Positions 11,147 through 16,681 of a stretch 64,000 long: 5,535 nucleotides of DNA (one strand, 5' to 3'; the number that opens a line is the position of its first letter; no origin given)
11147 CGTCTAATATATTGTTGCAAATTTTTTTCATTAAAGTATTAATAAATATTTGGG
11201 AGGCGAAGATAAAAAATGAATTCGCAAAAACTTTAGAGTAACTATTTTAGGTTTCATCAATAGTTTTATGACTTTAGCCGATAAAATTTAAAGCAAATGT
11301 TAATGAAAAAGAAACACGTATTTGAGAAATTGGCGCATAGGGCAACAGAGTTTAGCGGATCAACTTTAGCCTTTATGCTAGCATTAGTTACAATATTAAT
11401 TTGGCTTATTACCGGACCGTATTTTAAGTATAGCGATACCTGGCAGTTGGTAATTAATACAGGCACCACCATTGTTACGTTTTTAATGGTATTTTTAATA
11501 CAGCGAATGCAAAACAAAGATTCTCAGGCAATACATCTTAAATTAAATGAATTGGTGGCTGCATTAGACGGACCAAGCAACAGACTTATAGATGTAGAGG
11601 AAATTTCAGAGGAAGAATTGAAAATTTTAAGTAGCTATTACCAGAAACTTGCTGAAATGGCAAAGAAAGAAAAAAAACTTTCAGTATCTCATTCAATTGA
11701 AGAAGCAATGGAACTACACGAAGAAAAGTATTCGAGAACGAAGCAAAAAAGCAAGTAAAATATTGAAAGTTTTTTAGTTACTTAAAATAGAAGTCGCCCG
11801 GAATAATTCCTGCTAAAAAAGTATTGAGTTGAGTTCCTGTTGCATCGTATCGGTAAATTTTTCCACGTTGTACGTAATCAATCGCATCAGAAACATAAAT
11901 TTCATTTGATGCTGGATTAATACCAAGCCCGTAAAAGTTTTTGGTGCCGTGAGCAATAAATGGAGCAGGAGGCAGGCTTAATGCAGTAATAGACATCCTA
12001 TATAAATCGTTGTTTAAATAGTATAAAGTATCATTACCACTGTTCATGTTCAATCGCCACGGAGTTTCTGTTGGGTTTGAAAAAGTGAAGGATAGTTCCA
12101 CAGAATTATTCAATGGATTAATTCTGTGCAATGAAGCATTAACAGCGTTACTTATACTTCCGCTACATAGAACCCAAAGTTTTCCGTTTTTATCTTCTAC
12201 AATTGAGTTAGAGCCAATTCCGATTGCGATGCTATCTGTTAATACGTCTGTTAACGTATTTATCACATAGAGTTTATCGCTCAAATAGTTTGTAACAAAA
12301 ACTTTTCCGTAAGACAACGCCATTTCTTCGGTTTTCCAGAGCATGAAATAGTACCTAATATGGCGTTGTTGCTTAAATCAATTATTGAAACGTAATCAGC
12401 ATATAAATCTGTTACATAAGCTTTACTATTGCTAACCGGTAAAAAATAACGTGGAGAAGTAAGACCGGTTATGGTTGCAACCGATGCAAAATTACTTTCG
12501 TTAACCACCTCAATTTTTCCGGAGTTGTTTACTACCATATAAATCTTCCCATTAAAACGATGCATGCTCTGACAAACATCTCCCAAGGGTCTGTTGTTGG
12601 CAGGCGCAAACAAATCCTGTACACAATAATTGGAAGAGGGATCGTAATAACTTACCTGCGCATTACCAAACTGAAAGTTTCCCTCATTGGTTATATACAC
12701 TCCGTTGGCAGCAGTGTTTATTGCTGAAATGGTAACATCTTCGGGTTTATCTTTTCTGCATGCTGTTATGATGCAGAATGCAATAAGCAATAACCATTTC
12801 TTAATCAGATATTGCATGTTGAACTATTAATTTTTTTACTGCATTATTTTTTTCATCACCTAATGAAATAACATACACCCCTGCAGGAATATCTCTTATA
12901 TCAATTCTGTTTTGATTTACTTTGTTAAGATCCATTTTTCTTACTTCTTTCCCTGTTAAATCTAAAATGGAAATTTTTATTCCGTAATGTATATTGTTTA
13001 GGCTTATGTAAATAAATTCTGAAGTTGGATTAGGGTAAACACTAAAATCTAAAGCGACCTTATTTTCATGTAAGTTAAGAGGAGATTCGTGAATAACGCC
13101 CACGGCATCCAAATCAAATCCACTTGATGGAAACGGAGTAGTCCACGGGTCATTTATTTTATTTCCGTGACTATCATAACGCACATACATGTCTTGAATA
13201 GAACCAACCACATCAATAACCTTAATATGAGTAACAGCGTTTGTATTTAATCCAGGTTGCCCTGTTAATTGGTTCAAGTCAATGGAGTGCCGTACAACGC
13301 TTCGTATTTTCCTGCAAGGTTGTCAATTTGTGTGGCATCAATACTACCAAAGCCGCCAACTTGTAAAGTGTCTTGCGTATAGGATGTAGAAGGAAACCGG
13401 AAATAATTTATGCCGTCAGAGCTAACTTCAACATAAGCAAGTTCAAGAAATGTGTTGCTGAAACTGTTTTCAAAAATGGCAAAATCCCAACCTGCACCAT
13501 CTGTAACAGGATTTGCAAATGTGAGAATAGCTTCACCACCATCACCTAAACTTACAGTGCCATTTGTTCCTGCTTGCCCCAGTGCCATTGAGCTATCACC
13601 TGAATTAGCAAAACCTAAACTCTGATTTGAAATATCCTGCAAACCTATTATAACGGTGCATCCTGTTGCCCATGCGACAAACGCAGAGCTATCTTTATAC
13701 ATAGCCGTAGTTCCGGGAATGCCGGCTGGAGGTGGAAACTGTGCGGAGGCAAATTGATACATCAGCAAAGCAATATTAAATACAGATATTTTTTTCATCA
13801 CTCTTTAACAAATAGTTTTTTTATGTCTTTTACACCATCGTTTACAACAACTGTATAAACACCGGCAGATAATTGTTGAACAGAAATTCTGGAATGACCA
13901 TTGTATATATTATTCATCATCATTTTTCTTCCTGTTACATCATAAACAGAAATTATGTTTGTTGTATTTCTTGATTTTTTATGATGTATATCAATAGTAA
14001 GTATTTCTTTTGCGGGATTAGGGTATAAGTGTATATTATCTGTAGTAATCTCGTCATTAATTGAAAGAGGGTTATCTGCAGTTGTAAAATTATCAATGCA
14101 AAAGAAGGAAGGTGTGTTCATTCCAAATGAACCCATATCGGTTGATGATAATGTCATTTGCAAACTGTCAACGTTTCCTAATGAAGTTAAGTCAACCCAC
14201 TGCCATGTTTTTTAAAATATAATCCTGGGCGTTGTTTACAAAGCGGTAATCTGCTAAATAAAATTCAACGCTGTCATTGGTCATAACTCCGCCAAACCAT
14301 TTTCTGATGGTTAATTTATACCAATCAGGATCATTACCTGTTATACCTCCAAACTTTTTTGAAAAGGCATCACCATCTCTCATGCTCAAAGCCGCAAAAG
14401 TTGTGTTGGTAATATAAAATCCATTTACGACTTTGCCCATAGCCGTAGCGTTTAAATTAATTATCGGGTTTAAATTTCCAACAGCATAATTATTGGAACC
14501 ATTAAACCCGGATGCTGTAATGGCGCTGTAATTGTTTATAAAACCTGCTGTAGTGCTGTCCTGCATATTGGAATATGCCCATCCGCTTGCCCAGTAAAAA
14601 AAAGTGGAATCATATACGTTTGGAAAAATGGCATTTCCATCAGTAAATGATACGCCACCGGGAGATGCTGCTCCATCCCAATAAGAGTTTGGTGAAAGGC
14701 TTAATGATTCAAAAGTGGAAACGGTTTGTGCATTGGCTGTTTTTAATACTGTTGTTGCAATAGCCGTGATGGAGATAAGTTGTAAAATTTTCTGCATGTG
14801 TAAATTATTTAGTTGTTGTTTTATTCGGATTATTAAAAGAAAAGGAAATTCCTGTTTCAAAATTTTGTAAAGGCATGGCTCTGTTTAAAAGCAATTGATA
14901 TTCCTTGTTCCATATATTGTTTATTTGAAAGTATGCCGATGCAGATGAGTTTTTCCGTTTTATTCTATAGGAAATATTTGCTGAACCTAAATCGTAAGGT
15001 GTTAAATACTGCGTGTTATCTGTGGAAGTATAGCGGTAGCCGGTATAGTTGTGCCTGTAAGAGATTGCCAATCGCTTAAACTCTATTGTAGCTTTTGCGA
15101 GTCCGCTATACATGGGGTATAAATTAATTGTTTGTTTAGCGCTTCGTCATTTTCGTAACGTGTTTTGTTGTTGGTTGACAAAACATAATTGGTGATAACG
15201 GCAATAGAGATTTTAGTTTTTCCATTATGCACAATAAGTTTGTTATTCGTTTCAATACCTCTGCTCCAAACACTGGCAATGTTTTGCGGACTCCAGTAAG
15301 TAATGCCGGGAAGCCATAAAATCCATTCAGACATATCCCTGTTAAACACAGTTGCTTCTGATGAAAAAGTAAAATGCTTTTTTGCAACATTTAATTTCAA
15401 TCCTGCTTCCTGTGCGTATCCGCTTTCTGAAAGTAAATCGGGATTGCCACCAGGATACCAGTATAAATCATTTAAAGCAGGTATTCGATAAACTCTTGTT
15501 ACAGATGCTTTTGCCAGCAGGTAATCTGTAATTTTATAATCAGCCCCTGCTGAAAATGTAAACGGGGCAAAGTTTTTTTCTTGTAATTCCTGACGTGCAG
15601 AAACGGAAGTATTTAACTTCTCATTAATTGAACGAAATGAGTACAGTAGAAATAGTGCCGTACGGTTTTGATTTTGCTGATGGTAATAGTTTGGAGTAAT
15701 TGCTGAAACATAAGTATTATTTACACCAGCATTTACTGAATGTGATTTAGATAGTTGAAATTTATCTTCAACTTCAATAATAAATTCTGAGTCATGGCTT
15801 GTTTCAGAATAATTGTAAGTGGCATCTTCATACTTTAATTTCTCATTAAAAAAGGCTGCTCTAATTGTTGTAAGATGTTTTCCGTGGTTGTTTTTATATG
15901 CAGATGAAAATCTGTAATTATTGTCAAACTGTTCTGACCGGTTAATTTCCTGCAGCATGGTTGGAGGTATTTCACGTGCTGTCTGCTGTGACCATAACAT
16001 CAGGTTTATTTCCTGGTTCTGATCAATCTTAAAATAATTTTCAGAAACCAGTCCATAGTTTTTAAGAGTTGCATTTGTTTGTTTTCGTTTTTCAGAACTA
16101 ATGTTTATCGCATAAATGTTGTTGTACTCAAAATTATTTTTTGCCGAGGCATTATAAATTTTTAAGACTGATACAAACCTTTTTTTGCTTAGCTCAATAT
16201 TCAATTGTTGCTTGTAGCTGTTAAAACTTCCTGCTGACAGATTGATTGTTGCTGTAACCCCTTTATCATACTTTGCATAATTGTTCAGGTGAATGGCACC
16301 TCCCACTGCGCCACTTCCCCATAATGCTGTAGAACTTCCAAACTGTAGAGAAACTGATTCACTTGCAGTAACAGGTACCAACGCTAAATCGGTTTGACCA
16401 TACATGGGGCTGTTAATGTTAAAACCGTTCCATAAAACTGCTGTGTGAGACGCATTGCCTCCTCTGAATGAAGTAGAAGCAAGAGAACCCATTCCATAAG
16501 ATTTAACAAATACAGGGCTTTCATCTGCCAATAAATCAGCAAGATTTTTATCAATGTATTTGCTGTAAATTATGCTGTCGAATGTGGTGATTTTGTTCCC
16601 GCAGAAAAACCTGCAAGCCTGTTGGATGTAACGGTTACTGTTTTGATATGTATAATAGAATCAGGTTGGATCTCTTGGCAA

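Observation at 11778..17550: Cobalamin-riboswitch-controlled TonB-dependent uptake operon whose accessory proteins are T9SS-sorted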

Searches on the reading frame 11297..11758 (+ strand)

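Call 5: search_protein_families(library=pfam, proteins=[window:11297-11758:+], max_evalue=0.01)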
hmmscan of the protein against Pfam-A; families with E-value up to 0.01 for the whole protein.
window:11297-11758:+ (153 aa): 3 families
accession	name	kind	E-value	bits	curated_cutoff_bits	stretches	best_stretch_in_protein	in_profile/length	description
PF04120.17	Iron_permease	-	3.5e-53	179.3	25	1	9-135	1-127/128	Low affinity iron permease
PF04246.17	RseC_MucC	-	0.0097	16.3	24.4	0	19-76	64-122/130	Positive regulator of sigma(E), RseC/MucC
PF09586.16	YfhO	-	0.0099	14.7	28.5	1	23-127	369-477/835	Bacterial membrane protein YfhO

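Call 6: search_protein_families(library=ncbifam, proteins=[window:11297-11758:+], max_evalue=0.01)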
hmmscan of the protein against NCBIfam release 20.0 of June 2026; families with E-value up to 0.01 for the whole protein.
window:11297-11758:+ (153 aa): 1 family
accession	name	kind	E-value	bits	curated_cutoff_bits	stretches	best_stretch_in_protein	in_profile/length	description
NF009285.0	PRK12645.1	equivalog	0.0093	14.2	1028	0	49-120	680-751/804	Na+/H+ antiporter subunit A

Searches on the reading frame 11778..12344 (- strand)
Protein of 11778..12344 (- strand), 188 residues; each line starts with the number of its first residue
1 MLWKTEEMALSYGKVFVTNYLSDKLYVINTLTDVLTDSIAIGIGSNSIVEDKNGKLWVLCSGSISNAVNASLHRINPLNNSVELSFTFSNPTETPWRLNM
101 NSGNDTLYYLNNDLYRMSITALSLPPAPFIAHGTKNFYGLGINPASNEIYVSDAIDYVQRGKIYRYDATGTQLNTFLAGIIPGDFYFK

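Call 5: search_protein_families(library=pfam, proteins=[window:11778-12344:-], max_evalue=0.01)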
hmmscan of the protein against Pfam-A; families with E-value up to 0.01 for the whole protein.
window:11778-12344:- (188 aa): 1 family
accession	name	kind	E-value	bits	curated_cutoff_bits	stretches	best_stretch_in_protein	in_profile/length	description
PF16819.11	DUF5074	-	3.5e-12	46.5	27.2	1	6-175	147-337/353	Domain of unknown function (DUF5074)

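Call 6: search_protein_families(library=ncbifam, proteins=[window:11778-12344:-], max_evalue=0.01)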
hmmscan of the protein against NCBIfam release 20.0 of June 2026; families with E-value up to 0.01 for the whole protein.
window:11778-12344:- (188 aa): 1 family
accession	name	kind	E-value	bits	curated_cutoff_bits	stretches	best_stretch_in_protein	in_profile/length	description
TIGR02276.1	beta_rpt_yvtn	repeat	0.00027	20.9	27.85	1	13-43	4-34/42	beta-propeller repeat protein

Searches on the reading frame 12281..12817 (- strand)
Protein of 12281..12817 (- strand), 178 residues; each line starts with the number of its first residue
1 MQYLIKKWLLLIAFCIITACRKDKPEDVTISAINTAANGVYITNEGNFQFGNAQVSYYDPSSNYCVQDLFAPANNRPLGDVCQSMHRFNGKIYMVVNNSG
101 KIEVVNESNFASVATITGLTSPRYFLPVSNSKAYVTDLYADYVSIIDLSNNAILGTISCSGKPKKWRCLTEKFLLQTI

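Call 5: search_protein_families(library=pfam, proteins=[window:12281-12817:-], max_evalue=0.01)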
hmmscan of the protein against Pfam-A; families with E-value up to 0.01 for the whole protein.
window:12281-12817:- (178 aa): 1 family
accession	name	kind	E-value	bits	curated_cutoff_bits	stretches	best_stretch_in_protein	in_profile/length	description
PF16819.11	DUF5074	-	2.6e-12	46.9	27.2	1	38-160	1-136/353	Domain of unknown function (DUF5074)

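Call 6: search_protein_families(library=ncbifam, proteins=[window:12281-12817:-], max_evalue=0.01)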
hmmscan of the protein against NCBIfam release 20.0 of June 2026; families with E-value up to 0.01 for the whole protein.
window:12281-12817:- (178 aa): 2 families
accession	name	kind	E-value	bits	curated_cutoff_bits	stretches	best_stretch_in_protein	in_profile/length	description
TIGR02276.1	beta_rpt_yvtn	repeat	1.4e-06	28.2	27.85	1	129-163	2-36/42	beta-propeller repeat protein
TIGR03866.1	PQQ_ABC_repeats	subfamily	0.00092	18.4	287.3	1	30-159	3-123/310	PQQ-dependent catabolism-associated beta-propeller protein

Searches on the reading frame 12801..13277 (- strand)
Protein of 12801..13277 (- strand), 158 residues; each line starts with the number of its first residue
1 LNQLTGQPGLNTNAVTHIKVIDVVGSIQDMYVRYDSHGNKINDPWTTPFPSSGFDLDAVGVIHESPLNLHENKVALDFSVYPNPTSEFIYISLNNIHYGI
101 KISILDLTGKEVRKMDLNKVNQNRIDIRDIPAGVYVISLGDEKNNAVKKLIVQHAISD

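Call 5: search_protein_families(library=pfam, proteins=[window:12801-13277:-], max_evalue=0.01)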
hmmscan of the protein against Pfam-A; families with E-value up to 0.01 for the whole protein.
window:12801-13277:- (158 aa): 1 family
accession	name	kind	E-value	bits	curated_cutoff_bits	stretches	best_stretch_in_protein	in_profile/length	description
PF18962.6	Por_Secre_tail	-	1.8e-15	57.4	27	1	80-152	1-75/75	Secretion system C-terminal sorting domain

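Call 6: search_protein_families(library=ncbifam, proteins=[window:12801-13277:-], max_evalue=0.01)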
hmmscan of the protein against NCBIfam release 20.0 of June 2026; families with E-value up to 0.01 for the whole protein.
window:12801-13277:- (158 aa): 4 families
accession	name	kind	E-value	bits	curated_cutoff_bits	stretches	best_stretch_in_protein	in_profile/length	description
NF038113.1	T9SSA_dep_M36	equivalog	2.8e-13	48.9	885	1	73-153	789-869/869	T9SS-dependent M36 family metallopeptidase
TIGR04183.1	Por_Secre_tail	domain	9.4e-13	48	23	1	80-153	1-72/72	T9SS type A sorting domain-containing protein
NF050177.1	TapA_OM_Porphy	equivalog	1.4e-05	24.1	500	1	78-152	471-543/544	TapA/TapC family T9SS-dependent outer membrane protein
NF052323.1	T9SSA_dep_M6i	equivalog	0.0085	14.1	600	1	81-156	961-1041/1043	T9SS-dependent M6-like inactivated metalloprotease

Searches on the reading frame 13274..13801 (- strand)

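Call 5: search_protein_families(library=pfam, proteins=[window:13274-13801:-], max_evalue=0.01)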
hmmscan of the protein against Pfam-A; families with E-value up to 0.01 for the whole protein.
window:13274-13801:- (175 aa): 0 families

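Call 6: search_protein_families(library=ncbifam, proteins=[window:13274-13801:-], max_evalue=0.01)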
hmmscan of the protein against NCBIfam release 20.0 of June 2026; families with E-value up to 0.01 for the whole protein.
window:13274-13801:- (175 aa): 1 family
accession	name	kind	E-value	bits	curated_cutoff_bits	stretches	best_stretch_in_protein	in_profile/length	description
NF033170.0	lipo_LIC13355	subfamily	0.0002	20.6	120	1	88-145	99-162/273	LIC_13355 family lipoprotein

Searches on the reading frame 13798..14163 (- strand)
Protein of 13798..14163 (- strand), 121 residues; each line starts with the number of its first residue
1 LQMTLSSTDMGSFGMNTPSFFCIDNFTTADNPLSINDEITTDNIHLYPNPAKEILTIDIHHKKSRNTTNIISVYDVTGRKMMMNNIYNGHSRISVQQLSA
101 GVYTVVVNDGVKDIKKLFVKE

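Call 5: search_protein_families(library=pfam, proteins=[window:13798-14163:-], max_evalue=0.01)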
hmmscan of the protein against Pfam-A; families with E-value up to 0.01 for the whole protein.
window:13798-14163:- (121 aa): 2 families
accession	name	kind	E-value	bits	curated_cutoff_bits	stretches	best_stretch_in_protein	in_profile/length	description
PF18962.6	Por_Secre_tail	-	1e-14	55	27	1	46-119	1-75/75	Secretion system C-terminal sorting domain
PF14717.12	DUF4465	-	2.2e-05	25.3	25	1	2-26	152-176/176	Domain of unknown function (DUF4465)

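Call 6: search_protein_families(library=ncbifam, proteins=[window:13798-14163:-], max_evalue=0.01)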
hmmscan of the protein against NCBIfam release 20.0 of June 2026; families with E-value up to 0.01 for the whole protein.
window:13798-14163:- (121 aa): 5 families
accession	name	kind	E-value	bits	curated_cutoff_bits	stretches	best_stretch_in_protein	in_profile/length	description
NF038113.1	T9SSA_dep_M36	equivalog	1.7e-12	46.4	885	1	24-116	769-865/869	T9SS-dependent M36 family metallopeptidase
TIGR04183.1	Por_Secre_tail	domain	2.6e-12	46.5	23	1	46-120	1-71/72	T9SS type A sorting domain-containing protein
NF050177.1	TapA_OM_Porphy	equivalog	3.8e-07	29.2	500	1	37-119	463-543/544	TapA/TapC family T9SS-dependent outer membrane protein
NF033708.1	T9SS_Cterm_ChiA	domain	2.8e-05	23.9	40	1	71-116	4-50/55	T9SS sorting signal type C domain-containing protein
NF033707.1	T9SS_sortase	equivalog_domain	9e-05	20.3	420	1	33-85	986-1041/1095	type IX secretion system sortase PorU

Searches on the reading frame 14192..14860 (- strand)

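Call 5: search_protein_families(library=pfam, proteins=[window:14192-14860:-], max_evalue=0.01)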
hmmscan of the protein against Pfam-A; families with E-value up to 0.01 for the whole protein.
window:14192-14860:- (222 aa): 1 family
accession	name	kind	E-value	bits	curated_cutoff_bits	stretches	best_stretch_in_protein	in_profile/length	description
PF14717.12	DUF4465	-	4.4e-27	96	25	1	87-217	3-135/176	Domain of unknown function (DUF4465)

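Call 6: search_protein_families(library=ncbifam, proteins=[window:14192-14860:-], max_evalue=0.01)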
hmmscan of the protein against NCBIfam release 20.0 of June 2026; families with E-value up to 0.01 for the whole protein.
window:14192-14860:- (222 aa): 0 families

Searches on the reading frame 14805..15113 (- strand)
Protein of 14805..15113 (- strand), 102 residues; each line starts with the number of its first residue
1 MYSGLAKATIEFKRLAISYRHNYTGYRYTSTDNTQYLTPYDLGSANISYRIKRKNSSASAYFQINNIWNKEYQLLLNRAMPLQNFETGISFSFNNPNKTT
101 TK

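Call 5: search_protein_families(library=pfam, proteins=[window:14805-15113:-], max_evalue=0.01)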
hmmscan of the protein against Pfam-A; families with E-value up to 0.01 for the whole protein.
window:14805-15113:- (102 aa): 0 families

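Call 6: search_protein_families(library=ncbifam, proteins=[window:14805-15113:-], max_evalue=0.01)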
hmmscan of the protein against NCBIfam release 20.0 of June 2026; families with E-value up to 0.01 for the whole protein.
window:14805-15113:- (102 aa): 1 family
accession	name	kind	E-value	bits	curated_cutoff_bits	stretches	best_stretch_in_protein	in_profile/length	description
NF046071.1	B1-4RhmsylTfaseCps2T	equivalog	0.0069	15.3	500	1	28-90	172-232/384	beta 1-4 rhamnosyltransferase Cps2T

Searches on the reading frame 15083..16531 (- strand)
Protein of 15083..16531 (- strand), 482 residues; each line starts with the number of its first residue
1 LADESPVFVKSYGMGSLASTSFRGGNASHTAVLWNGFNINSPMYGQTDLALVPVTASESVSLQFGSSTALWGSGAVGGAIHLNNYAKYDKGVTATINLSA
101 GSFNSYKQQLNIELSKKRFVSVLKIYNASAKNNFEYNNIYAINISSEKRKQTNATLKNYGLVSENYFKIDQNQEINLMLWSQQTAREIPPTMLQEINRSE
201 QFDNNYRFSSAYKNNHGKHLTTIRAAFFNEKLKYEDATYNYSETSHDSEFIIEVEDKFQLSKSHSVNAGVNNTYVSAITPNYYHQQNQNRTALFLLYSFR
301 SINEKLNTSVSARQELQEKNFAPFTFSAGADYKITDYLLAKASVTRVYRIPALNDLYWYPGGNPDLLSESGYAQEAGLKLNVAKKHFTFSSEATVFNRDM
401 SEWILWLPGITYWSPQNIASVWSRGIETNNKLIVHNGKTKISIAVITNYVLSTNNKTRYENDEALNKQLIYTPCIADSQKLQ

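Call 5: search_protein_families(library=pfam, proteins=[window:15083-16531:-], max_evalue=0.01)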
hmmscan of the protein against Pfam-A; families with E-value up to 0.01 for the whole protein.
window:15083-16531:- (482 aa): 2 families
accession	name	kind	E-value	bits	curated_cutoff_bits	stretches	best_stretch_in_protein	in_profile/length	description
PF00593.30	TonB_dep_Rec_b-barrel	-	3.4e-17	63.9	27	1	198-451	73-347/436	TonB dependent receptor-like, beta-barrel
PF07715.20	Plug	-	8.4e-12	46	23.9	1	8-79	36-107/107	TonB-dependent Receptor Plug Domain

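Call 6: search_protein_families(library=ncbifam, proteins=[window:15083-16531:-], max_evalue=0.01)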
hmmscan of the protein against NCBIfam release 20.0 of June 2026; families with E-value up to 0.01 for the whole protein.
window:15083-16531:- (482 aa): 3 families
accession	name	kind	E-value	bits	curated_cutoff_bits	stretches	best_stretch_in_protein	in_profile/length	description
TIGR01779.1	TonB-B12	equivalog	2.6e-17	62.6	599.7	1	11-427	80-485/614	TonB-dependent vitamin B12 receptor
NF038079.1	TonB_sider_MxcH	equivalog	1.4e-13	49.8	925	2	10-136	165-291/792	TonB-dependent siderophore myxochelin receptor MxcH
NF007926.1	PRK10641.1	equivalog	4.3e-13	48.7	836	1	10-435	78-496/617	TonB-dependent vitamin B12 receptor BtuB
